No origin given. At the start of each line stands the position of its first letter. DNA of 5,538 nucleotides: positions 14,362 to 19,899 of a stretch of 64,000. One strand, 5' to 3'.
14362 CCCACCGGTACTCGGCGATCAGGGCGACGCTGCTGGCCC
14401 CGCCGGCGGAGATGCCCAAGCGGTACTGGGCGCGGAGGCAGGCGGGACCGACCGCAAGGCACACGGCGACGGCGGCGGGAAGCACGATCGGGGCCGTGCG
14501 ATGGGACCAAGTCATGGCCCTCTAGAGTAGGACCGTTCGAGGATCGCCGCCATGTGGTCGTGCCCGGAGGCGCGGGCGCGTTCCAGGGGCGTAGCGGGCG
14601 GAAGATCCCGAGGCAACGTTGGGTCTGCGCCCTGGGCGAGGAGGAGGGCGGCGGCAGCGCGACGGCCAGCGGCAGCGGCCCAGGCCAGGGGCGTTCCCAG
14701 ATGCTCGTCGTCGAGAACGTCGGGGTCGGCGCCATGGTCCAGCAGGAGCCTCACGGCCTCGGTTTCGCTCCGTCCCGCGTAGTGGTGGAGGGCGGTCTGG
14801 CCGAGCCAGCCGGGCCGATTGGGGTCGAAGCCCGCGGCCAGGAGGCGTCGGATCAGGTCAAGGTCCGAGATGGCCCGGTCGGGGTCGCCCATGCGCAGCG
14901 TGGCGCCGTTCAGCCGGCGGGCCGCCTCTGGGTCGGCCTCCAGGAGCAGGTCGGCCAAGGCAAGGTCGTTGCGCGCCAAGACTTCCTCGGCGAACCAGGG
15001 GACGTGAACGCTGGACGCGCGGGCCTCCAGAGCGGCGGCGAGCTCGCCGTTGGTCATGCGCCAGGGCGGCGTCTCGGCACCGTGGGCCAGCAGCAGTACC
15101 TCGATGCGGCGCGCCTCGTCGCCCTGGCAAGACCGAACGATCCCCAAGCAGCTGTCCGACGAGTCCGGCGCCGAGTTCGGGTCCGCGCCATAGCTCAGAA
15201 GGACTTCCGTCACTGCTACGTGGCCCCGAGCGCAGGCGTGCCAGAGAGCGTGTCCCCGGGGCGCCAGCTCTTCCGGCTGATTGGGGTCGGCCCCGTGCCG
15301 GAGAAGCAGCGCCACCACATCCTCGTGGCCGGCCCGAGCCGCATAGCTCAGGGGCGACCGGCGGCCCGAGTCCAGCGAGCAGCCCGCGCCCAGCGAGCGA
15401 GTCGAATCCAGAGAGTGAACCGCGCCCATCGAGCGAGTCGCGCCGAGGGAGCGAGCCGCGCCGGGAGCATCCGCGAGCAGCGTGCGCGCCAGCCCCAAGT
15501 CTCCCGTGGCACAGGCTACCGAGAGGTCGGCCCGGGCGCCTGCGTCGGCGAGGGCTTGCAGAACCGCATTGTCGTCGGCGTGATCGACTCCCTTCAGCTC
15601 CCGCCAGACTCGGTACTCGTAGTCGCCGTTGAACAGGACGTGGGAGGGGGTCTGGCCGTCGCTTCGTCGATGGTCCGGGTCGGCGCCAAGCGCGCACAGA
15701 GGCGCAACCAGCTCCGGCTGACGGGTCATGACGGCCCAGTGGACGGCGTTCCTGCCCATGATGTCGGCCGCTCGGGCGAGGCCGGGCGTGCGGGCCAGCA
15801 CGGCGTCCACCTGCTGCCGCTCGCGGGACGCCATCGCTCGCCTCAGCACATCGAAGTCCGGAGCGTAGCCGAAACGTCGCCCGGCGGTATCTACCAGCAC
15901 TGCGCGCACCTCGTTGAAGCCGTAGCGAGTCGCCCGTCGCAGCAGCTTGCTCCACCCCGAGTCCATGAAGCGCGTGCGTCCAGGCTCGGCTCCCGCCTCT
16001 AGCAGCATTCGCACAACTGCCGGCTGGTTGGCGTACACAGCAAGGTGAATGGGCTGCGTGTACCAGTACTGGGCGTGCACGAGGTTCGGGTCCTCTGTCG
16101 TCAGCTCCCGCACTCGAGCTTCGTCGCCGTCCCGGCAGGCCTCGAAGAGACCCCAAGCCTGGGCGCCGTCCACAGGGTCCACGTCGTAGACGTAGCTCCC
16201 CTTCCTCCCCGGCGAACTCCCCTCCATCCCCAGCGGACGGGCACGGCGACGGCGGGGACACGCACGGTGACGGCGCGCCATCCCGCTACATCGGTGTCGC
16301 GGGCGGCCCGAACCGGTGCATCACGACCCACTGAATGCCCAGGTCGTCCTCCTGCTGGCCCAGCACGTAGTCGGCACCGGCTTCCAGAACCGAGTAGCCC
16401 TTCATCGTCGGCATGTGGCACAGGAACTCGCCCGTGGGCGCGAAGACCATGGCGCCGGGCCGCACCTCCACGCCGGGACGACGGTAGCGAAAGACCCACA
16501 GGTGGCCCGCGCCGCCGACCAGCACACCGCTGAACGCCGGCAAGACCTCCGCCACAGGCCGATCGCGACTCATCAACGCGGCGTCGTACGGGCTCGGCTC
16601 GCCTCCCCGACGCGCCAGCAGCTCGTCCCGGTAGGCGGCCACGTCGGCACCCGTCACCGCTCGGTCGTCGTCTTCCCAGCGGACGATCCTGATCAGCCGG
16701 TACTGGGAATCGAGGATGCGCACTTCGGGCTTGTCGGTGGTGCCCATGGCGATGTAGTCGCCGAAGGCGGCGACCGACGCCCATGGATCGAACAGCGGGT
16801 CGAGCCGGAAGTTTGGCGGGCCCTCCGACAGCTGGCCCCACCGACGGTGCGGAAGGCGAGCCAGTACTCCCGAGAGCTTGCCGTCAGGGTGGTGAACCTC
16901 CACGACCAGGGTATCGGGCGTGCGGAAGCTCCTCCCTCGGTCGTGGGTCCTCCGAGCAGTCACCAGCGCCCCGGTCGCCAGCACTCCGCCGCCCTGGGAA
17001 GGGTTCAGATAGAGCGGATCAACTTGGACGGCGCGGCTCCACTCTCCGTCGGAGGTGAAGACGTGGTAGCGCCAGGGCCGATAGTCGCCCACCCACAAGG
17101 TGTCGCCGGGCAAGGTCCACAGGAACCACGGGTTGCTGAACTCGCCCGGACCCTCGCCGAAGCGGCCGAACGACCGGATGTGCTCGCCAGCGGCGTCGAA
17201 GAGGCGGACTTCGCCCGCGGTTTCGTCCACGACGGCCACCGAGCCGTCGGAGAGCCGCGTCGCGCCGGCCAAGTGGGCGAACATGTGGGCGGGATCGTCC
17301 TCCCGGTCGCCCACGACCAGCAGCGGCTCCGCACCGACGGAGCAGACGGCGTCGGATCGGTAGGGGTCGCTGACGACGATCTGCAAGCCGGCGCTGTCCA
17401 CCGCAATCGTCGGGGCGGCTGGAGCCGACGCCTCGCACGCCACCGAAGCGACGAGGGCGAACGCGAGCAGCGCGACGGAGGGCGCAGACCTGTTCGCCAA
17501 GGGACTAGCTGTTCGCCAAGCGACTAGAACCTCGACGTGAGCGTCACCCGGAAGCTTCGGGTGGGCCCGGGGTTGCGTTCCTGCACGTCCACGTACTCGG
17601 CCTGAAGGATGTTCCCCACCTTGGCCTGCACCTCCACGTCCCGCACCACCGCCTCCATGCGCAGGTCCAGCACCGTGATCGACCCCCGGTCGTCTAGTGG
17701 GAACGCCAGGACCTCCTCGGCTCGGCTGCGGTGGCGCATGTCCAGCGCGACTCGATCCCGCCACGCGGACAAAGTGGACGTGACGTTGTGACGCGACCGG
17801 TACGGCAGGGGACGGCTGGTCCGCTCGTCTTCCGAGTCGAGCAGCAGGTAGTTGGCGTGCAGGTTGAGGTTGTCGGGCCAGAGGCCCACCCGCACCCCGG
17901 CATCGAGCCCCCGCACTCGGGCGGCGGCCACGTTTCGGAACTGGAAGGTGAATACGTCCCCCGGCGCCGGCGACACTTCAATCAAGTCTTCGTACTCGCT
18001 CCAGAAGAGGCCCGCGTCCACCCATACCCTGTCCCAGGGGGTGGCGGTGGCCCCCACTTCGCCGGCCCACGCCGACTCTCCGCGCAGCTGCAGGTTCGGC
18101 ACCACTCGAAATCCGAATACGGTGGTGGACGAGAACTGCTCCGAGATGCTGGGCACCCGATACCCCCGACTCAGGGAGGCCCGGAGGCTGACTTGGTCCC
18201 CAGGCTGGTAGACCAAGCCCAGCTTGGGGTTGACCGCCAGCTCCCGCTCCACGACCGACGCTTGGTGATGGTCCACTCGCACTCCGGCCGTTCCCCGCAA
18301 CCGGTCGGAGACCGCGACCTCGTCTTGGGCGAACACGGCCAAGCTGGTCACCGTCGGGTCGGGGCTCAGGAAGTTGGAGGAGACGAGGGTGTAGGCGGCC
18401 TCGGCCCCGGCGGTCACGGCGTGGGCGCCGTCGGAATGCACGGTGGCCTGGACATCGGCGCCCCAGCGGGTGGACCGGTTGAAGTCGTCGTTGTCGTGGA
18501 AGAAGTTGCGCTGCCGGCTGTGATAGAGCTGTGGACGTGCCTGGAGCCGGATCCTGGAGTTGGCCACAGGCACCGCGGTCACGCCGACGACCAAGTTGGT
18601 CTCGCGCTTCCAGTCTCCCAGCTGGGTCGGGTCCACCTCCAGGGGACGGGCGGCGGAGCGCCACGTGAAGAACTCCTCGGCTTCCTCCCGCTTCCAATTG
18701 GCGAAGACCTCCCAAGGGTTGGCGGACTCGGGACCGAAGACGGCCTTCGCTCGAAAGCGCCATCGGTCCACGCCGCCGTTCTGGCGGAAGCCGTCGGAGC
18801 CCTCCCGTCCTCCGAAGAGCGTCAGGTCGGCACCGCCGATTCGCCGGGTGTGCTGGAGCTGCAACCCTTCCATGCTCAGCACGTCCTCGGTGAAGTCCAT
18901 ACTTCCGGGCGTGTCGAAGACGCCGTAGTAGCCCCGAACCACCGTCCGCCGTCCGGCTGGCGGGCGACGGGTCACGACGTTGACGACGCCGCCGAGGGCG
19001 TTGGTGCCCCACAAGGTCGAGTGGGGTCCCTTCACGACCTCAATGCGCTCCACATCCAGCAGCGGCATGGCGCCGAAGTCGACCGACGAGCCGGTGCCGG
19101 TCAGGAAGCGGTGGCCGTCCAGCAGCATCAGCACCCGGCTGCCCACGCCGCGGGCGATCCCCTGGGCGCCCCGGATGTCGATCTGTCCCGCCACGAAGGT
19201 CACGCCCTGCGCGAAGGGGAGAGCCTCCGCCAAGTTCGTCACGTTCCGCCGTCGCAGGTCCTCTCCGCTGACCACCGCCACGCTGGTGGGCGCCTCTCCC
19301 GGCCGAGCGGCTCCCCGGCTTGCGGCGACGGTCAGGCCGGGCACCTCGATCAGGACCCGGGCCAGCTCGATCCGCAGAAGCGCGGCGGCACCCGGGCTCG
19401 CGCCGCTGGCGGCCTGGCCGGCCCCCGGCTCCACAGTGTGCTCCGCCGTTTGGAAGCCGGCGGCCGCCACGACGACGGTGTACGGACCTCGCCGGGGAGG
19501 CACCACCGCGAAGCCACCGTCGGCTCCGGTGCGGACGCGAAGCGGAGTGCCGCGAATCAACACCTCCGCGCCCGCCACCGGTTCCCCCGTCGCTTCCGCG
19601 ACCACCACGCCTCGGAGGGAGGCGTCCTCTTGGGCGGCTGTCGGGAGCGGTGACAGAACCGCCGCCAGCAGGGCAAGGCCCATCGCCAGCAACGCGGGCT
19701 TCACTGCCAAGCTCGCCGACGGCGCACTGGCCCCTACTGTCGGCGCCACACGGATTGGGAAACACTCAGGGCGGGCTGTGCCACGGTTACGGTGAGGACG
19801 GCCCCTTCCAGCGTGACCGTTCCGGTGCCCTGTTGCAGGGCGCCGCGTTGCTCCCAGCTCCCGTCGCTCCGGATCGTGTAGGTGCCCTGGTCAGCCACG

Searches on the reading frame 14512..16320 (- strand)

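Call 50: search_protein_families(library=pfam, proteins=[window:14512-16320:-])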
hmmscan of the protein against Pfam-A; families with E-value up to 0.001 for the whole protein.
window:14512-16320:- (602 aa): 6 families
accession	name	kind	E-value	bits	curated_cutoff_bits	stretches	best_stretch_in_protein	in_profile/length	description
PF12796.13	Ank_2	-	7.4e-38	129.4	27.3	3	486-569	9-88/90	Ankyrin repeats (3 copies)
PF00023.36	Ank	-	2.1e-33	112.9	21.1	2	321-348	3-30/33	Ankyrin repeat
PF13606.12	Ank_3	-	2.3e-26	89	22.3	1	321-347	3-29/30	Ankyrin repeat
PF13637.12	Ank_4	-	6.7e-26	90.2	22.7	1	511-561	1-50/50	Ankyrin repeats (many copies)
PF13857.12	Ank_5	-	5.6e-20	71.6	27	1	493-544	1-52/56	Ankyrin repeats (many copies)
PF24521.3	Ank_KRIT1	-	1.5e-09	38.2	80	1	323-405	49-135/149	KRIT1 ankyrin-repeats domain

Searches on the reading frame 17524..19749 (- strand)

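Call 10: search_protein_families(library=pfam, proteins=[window:17524-19749:-])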
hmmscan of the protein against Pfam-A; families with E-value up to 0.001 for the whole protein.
window:17524-19749:- (741 aa): 4 families
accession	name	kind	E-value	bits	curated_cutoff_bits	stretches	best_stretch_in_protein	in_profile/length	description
PF00593.30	TonB_dep_Rec_b-barrel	-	3.4e-42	146.2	27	1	321-698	50-419/436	TonB dependent receptor-like, beta-barrel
PF07715.20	Plug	-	6.6e-22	78.5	23.9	1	152-255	4-107/107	TonB-dependent Receptor Plug Domain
PF13620.12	CarboxypepD_reg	-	6e-12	46.2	32.3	1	44-113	1-74/82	Carboxypeptidase regulatory-like domain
PF13715.12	CarbopepD_reg_2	-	9.2e-11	42.1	32.2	1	46-111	2-67/88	CarboxypepD_reg-like domain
